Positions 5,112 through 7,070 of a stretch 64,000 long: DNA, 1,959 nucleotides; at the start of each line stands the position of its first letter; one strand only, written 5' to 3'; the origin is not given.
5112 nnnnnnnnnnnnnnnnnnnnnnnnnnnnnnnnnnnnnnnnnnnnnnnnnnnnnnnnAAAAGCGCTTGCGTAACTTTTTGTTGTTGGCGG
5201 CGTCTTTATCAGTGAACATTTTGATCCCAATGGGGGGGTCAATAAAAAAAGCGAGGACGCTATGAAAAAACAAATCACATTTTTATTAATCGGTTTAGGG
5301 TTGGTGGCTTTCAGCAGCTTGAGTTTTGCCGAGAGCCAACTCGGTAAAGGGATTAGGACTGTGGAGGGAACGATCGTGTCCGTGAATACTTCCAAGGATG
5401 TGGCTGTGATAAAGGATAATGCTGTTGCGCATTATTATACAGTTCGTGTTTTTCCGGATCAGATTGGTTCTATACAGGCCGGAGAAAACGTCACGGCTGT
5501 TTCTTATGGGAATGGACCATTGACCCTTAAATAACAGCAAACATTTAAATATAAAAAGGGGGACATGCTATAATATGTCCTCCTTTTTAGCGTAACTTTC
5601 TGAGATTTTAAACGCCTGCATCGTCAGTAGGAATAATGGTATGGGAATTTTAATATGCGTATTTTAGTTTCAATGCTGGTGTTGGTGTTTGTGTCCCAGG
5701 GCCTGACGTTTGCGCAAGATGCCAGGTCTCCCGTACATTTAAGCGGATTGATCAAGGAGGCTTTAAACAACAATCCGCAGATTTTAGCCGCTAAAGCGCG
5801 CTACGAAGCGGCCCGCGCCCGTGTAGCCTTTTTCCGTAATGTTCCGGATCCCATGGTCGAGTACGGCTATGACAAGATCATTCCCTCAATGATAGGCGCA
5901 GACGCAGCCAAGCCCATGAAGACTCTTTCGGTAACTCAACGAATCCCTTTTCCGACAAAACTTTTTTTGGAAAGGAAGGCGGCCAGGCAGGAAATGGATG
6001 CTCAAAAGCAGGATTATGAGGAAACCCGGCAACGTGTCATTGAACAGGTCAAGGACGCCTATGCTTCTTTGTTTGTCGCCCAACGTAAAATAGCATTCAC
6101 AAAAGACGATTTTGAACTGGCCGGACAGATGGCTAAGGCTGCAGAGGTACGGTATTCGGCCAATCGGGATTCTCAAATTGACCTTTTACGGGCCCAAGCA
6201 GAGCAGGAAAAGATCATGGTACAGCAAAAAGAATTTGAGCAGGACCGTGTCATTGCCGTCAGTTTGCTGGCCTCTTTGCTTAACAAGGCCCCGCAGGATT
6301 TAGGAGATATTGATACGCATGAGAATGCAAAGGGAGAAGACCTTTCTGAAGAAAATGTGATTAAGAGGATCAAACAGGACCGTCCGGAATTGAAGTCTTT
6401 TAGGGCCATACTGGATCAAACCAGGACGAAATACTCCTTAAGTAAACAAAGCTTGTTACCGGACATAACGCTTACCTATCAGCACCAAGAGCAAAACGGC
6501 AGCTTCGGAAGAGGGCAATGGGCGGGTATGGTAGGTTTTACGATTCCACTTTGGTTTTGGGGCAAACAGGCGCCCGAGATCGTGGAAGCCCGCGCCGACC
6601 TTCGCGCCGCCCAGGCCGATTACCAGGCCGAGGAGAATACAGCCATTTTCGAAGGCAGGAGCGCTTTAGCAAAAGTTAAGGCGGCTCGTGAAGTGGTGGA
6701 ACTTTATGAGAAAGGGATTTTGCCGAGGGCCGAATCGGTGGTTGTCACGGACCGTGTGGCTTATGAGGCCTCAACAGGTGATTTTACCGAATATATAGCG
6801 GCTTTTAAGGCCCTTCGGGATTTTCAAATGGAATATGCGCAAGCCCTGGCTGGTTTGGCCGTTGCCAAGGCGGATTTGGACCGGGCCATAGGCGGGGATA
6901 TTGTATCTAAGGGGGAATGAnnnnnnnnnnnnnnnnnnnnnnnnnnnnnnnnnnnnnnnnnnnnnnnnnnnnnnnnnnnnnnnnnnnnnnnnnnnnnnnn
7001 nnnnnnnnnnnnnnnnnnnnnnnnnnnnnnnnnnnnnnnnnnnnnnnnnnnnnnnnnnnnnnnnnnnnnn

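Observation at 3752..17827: Large contiguous copper/silver-type resistance island with an unusual regulatory layout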

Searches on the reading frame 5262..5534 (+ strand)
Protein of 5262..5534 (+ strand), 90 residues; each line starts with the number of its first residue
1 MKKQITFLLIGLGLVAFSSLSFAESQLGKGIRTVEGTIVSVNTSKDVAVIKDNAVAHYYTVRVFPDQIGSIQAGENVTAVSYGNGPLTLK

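Call 4: search_protein_families(library=pfam, proteins=[window:5262-5534:+], max_evalue=0.01)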
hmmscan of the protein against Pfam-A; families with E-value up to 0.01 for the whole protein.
window:5262-5534:+ (90 aa): 0 families

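Call 6: search_protein_families(library=ncbifam, proteins=[window:5262-5534:+], max_evalue=0.01)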
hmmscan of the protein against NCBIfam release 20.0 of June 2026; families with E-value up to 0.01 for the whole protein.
window:5262-5534:+ (90 aa): 1 family
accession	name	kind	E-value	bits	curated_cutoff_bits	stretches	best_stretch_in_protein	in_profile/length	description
NF040942.2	hypo_ExtJ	equivalog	0.0018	18.6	52.5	1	1-50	1-50/77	selenite/tellurite reduction operon protein ExtJ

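Call 53: find_homologous_proteins(query=window:5262-5534:+, max_evalue=0.001)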
Query window:5262-5534:+ (90 aa): 3 proteins with E <= 0.001 among 3 candidates.
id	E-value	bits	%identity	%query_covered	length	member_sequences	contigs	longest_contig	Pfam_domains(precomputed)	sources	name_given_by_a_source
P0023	2.3e-49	183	100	100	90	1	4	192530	-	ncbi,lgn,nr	ncbi:MAG: hypothetical protein KGJ09_02975 [Candidatus Omnitrophica bacterium]|nr:hypothetical prote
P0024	1.7e-21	94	60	100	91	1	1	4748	-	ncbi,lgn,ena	-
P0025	3.0e-20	90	54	100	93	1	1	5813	-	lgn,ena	-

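Call 61: predict_structure(alignment_id=A2)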
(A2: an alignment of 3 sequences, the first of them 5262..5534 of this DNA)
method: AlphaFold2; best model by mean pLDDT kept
length: 90 residues; sequences in the alignment: 3
mean_pLDDT: 76.8   pTM: 0.56
mean pLDDT of the five models: 76.8, 75.8, 74.7, 74.5, 74.5
residues with pLDDT >= 90: 33; 70-90: 27; 50-70: 23; < 50: 7
segments of 3 or more residues with pLDDT < 50: none
pLDDT, mean of each block of 10 residues (from residue 1): 52 52 53 90 92 91 87 91 84
secondary structure, 60 per line:
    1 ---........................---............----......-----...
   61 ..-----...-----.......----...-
elements in order: H4-27 E31-42 E47-52 E58-62 E76-82 E87-89

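Call 63: fold_search(model_id=the predicted structure, library=pdb)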
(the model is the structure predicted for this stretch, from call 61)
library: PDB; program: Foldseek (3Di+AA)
matches with E <= 10: 1015; with E <= 0.001: 0
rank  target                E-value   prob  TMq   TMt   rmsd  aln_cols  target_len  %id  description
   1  7oa5_D                1.5e-03  1.00  0.43  0.23   3.6        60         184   23  RUVA COMPLEXED TO A HOLLIDAY JUNCTION. (released 2021-04-28)
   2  7oa5_F                1.5e-03  1.00  0.43  0.23   3.6        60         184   23  RUVA COMPLEXED TO A HOLLIDAY JUNCTION. (released 2021-04-28)
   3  7oa5_G                1.7e-03  1.00  0.42  0.24   3.7        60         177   23  RUVA COMPLEXED TO A HOLLIDAY JUNCTION. (released 2021-04-28)
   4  7oa5_H                1.8e-03  1.00  0.43  0.23   3.6        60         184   23  RUVA COMPLEXED TO A HOLLIDAY JUNCTION. (released 2021-04-28)
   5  7oa5_B                1.8e-03  1.00  0.43  0.23   3.6        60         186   23  RUVA COMPLEXED TO A HOLLIDAY JUNCTION. (released 2021-04-28)
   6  7oa5_E                2.0e-03  1.00  0.42  0.23   3.7        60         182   23  RUVA COMPLEXED TO A HOLLIDAY JUNCTION. (released 2021-04-28)
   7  1zeq                  2.4e-03  1.00  0.50  0.52   3.8        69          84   13  1.5 A Structure of apo-CusF residues 6-88 from Escherichia coli (released 2005-08-02)
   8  7oa5_C                2.4e-03  1.00  0.42  0.23   3.7        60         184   23  RUVA COMPLEXED TO A HOLLIDAY JUNCTION. (released 2021-04-28)
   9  7oa5_A                2.6e-03  1.00  0.42  0.23   3.7        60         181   23  RUVA COMPLEXED TO A HOLLIDAY JUNCTION. (released 2021-04-28)
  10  1bkb                  2.8e-03  1.00  0.56  0.38   2.0        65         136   18  INITIATION FACTOR 5A FROM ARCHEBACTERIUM PYROBACULUM AEROPHILUM (released 1998-11-04)
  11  9e8j_B                3.3e-03  1.00  0.41  0.12  10.3        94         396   14  Nub1/Fat10-processing human 26S proteasome bound to Txnl1 with Rpt1 at top of spiral staircase (released 2024-12-04)
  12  2h5x_B                3.5e-03  1.00  0.43  0.23   3.6        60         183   22  RuvA from Mycobacterium tuberculosis (released 2006-08-15)
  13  2eif                  4.2e-03  1.00  0.54  0.38   2.0        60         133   17  Eukaryotic translation initiation factor 5A from Methanococcus jannaschii (released 1999-10-12)
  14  1iz6_C                4.5e-03  1.00  0.52  0.36   2.2        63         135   16  Crystal Structure of Translation Initiation Factor 5A from Pyrococcus Horikoshii (released 2003-01-28)
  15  3u4z_A                4.8e-03  1.00  0.50  0.42   4.1        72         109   18  Crystal Structure of the Tetrahymena telomerase processivity factor Teb1 OB-B (released 2011-12-14)
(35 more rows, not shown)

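Call 65: search_protein_families(library=pfam, proteins=[window:5262-5534:+], max_evalue=5)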
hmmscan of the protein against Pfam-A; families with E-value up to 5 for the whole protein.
window:5262-5534:+ (90 aa): 1 family
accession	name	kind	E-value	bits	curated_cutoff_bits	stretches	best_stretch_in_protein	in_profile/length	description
PF19036.6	Fuz_longin_1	-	0.16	12.6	26.1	1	12-52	64-104/125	First Longin domain of FUZ, MON1 and HPS1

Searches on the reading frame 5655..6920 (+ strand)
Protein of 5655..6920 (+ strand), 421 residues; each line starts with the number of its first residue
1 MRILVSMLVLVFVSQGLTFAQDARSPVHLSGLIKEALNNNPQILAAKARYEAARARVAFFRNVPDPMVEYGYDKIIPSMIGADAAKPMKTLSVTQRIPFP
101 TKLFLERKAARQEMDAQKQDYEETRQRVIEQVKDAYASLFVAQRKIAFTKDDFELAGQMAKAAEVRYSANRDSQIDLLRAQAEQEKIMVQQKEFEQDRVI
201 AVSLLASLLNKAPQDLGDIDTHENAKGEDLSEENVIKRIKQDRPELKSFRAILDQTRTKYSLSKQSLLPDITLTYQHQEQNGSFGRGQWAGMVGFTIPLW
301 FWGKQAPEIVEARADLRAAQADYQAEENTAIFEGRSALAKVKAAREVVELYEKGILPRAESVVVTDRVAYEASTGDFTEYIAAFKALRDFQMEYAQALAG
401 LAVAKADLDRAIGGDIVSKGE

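Call 4: search_protein_families(library=pfam, proteins=[window:5655-6920:+], max_evalue=0.01)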
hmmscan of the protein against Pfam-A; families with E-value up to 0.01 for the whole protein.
window:5655-6920:+ (421 aa): 1 family
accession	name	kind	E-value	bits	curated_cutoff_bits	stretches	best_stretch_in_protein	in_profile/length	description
PF02321.23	OEP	-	1.7e-47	162.1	22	2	234-413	3-187/187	Outer membrane efflux protein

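Call 6: search_protein_families(library=ncbifam, proteins=[window:5655-6920:+], max_evalue=0.01)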
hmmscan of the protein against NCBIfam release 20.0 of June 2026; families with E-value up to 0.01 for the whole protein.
window:5655-6920:+ (421 aa): 7 families
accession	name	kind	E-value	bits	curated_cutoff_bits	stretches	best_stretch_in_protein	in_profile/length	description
TIGR01844.1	type_I_sec_TolC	subfamily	6.6e-21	74.8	225.15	1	29-362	5-348/414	TolC family outer membrane protein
TIGR01845.1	outer_NodT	subfamily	1.3e-15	57.2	210.05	1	107-414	146-459/460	efflux transporter outer membrane subunit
NF045679.1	DiMtlExpIhpA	equivalog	1.5e-10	40.4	650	1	8-408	13-408/424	divalent metal ion exporter subunit IhpA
NF007002.0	PRK09465.1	equivalog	6.3e-09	34.9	495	1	18-375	15-386/460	outer membrane channel protein TolC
NF047721.1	ToxDrgExpTdeA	equivalog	3.6e-06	26.2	550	1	91-331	124-369/455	toxin/drug exporter TdeA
NF033143.1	efflux_OM_AdeK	equivalog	7.5e-05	21.7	900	1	118-408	158-448/480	multidrug efflux RND transporter AdeIJK outer membrane channel subunit AdeK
NF033142.1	efflux_OM_AdeC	exception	0.0025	16.5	975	1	114-346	154-393/465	multidrug efflux RND transporter AdeABC outer membrane channel subunit AdeC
